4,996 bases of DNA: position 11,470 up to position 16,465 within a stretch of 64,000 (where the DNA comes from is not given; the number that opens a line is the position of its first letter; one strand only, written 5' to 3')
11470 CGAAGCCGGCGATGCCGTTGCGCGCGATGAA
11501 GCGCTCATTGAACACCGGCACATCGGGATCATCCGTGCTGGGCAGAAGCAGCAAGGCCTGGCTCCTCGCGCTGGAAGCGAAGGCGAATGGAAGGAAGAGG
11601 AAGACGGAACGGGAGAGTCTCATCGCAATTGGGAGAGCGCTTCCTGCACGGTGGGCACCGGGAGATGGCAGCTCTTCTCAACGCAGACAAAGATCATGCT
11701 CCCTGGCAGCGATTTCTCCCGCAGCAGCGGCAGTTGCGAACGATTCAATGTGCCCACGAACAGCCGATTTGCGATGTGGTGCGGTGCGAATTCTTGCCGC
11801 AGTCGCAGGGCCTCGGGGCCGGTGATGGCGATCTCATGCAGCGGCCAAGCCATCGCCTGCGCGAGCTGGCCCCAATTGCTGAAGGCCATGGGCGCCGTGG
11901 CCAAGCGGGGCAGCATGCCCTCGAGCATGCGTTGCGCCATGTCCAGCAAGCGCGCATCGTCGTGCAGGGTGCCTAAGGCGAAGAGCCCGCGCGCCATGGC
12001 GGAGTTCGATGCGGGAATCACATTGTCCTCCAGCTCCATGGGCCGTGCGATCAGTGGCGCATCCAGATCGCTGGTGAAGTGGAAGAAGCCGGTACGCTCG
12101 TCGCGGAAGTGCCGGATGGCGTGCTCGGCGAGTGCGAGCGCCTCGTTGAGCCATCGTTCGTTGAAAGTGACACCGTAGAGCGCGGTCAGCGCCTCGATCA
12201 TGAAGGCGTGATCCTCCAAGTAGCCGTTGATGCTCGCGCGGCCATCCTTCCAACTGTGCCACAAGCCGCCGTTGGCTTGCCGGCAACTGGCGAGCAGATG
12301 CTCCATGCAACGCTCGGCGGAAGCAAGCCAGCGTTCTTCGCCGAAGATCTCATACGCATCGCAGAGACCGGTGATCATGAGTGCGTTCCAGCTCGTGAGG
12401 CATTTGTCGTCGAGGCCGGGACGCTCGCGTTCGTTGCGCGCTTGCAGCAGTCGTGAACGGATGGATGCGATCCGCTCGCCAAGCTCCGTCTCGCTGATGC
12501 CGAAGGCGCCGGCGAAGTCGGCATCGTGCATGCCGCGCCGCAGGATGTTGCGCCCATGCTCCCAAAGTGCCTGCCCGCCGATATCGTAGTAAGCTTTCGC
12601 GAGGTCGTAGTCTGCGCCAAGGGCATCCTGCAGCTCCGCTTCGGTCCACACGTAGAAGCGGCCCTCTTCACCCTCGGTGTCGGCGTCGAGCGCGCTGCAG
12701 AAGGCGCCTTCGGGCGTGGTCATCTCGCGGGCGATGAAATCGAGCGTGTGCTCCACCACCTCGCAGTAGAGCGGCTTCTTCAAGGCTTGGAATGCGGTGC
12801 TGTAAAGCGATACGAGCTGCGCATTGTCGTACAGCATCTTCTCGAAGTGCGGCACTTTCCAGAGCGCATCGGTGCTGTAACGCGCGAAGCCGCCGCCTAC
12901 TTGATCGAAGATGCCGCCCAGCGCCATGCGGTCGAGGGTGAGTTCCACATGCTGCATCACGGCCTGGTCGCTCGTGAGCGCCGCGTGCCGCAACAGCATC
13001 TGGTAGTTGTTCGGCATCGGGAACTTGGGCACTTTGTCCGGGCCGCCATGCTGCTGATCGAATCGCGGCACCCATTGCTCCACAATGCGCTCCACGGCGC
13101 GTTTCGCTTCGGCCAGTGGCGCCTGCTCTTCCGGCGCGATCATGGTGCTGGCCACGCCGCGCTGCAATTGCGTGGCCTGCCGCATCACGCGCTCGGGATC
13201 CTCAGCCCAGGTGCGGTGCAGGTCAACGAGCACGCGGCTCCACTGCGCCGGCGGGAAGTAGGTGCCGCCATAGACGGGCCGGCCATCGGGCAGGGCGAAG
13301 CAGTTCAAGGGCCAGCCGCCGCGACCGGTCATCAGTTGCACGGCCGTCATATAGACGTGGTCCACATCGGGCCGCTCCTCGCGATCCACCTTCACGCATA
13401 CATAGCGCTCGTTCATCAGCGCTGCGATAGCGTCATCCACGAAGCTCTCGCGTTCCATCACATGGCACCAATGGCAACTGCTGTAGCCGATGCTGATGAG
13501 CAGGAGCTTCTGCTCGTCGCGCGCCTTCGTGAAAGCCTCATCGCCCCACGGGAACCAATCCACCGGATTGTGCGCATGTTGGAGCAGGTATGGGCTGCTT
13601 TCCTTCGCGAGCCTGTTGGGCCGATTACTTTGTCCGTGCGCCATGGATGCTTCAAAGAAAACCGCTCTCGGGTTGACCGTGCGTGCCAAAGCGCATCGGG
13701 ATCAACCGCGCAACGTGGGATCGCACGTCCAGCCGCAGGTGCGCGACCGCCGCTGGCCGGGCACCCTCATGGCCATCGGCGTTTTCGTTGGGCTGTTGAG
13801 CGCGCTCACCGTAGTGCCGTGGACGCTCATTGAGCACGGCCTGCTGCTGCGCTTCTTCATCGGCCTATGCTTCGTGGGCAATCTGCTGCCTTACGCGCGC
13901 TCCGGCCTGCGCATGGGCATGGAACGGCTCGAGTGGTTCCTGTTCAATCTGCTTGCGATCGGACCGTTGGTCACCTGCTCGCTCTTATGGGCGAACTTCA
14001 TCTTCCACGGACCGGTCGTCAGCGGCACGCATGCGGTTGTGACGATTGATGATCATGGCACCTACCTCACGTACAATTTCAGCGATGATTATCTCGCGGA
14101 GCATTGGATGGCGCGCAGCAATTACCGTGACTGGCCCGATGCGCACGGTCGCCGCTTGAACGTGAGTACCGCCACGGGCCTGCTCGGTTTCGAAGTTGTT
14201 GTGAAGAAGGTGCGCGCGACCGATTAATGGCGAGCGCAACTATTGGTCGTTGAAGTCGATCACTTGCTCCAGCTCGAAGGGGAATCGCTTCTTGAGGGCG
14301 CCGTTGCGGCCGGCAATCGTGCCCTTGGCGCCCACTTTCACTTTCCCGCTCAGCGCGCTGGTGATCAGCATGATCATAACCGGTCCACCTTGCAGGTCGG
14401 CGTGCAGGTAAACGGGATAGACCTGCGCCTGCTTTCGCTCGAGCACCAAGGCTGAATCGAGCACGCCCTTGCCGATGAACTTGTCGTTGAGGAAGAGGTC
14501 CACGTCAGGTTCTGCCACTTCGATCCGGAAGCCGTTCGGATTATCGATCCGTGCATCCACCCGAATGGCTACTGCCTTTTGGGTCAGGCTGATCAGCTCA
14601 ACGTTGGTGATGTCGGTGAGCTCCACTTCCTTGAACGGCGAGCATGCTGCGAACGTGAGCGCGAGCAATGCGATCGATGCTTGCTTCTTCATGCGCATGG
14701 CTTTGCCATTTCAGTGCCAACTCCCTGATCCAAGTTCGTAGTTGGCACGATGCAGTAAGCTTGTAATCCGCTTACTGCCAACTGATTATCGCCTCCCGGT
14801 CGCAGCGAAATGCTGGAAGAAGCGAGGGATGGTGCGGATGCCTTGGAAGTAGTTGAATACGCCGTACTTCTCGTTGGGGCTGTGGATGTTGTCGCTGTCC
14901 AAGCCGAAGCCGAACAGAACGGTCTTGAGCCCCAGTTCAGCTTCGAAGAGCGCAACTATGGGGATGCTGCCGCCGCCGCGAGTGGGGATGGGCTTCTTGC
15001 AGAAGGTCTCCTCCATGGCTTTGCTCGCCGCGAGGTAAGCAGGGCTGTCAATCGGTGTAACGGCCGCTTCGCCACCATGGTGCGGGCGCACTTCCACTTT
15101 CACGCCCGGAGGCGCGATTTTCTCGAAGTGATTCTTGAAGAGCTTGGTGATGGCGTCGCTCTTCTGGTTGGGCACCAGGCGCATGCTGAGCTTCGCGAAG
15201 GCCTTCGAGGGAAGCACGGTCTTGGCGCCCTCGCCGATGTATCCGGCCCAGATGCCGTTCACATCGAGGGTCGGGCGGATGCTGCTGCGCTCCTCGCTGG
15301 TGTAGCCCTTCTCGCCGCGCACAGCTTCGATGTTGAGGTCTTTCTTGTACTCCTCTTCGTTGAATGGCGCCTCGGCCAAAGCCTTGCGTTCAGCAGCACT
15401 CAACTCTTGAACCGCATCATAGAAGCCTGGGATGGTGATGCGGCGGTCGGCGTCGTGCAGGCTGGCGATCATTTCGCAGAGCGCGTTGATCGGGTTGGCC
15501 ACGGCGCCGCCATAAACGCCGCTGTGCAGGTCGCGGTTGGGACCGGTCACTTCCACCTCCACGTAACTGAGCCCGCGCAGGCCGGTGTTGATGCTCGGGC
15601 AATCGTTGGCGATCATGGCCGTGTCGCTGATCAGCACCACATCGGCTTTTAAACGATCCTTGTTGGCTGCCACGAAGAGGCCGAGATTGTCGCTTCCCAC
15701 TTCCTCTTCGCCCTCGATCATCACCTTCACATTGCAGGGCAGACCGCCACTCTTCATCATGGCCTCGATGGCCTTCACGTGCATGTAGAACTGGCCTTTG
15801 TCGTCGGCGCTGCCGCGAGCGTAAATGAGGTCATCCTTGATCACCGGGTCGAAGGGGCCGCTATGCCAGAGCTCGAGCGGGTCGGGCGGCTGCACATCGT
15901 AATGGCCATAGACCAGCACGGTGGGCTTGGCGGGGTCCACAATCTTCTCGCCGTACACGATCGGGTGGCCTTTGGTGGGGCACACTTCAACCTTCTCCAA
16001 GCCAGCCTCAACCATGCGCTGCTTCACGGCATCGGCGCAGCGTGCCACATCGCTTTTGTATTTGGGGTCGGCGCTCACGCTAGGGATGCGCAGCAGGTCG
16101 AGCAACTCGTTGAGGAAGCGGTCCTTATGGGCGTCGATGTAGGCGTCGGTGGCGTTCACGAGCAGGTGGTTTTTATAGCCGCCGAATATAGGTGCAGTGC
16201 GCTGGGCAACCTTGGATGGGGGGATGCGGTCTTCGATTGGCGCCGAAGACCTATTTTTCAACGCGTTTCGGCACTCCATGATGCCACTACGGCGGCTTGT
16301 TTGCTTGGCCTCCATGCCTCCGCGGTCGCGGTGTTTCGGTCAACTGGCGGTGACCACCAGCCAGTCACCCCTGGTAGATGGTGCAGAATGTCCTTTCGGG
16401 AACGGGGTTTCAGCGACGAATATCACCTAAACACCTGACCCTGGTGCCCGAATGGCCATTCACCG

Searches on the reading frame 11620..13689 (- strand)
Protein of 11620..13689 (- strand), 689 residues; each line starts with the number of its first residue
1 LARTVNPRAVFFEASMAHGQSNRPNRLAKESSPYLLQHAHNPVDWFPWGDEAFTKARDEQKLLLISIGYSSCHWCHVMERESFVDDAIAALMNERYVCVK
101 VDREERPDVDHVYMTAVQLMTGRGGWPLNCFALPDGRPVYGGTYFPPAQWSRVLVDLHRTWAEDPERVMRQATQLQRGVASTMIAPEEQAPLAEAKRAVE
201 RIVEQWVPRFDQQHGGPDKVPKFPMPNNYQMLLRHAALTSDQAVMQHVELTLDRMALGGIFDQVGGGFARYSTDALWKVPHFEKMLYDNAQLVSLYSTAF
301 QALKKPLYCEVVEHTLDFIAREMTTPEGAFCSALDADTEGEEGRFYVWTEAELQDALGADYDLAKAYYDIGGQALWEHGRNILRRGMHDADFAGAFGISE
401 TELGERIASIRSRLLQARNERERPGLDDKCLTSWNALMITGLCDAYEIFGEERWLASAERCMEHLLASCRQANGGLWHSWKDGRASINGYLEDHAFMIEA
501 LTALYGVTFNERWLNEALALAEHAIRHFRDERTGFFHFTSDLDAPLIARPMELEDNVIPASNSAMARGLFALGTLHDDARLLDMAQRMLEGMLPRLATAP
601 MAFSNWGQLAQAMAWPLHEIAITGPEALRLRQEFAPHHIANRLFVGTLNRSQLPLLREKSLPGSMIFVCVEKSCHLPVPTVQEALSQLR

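Call 36: search_protein_families(library=pfam, proteins=[window:11620-13689:-], max_evalue=0.0001)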
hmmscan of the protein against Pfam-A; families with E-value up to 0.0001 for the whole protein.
window:11620-13689:- (689 aa): 2 families
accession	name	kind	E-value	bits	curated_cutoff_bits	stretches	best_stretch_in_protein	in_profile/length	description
PF03190.21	Thioredox_DsbH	-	5.7e-68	228.4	27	1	25-177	2-160/163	Protein of unknown function, DUF255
PF13899.12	Thioredoxin_7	-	6.9e-10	39.4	27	1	44-108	1-65/83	Thioredoxin-like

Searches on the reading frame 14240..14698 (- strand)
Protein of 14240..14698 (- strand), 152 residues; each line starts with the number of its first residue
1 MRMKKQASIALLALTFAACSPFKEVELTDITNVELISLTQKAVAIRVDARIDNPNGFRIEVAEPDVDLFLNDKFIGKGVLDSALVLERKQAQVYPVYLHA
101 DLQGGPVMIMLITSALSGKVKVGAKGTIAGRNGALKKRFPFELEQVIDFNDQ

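Call 36: search_protein_families(library=pfam, proteins=[window:14240-14698:-], max_evalue=0.0001)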
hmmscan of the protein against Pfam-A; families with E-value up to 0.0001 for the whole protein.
window:14240-14698:- (152 aa): 1 family
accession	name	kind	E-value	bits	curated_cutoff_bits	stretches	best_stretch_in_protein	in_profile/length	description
PF03168.19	LEA_2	-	3.5e-06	27.8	25.4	1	49-143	2-96/98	Late embryogenesis abundant protein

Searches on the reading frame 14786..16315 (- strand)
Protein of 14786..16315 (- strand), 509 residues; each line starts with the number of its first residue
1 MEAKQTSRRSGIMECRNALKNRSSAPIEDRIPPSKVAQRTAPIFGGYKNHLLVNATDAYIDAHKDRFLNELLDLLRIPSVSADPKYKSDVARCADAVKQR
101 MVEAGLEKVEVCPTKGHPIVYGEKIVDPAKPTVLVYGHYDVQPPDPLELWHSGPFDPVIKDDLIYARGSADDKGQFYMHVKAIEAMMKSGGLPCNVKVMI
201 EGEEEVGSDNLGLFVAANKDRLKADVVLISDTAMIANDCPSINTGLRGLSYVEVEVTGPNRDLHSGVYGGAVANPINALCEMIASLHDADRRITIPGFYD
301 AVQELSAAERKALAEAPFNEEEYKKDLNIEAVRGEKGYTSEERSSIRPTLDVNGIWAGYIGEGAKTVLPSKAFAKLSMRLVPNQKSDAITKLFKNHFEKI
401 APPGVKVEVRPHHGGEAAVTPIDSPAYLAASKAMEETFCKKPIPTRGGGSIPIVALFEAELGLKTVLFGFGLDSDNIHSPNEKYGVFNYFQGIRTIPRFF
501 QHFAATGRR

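Call 36: search_protein_families(library=pfam, proteins=[window:14786-16315:-], max_evalue=0.0001)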
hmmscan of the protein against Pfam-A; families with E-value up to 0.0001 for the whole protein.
window:14786-16315:- (509 aa): 2 families
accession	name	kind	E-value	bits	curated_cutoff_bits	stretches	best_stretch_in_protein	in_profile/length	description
PF01546.33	Peptidase_M20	-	8.6e-29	101.4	24.6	1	134-500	1-204/206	Peptidase family M20/M25/M40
PF07687.19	M20_dimer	-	9.8e-19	67.7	21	1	245-404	2-106/107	Peptidase dimerisation domain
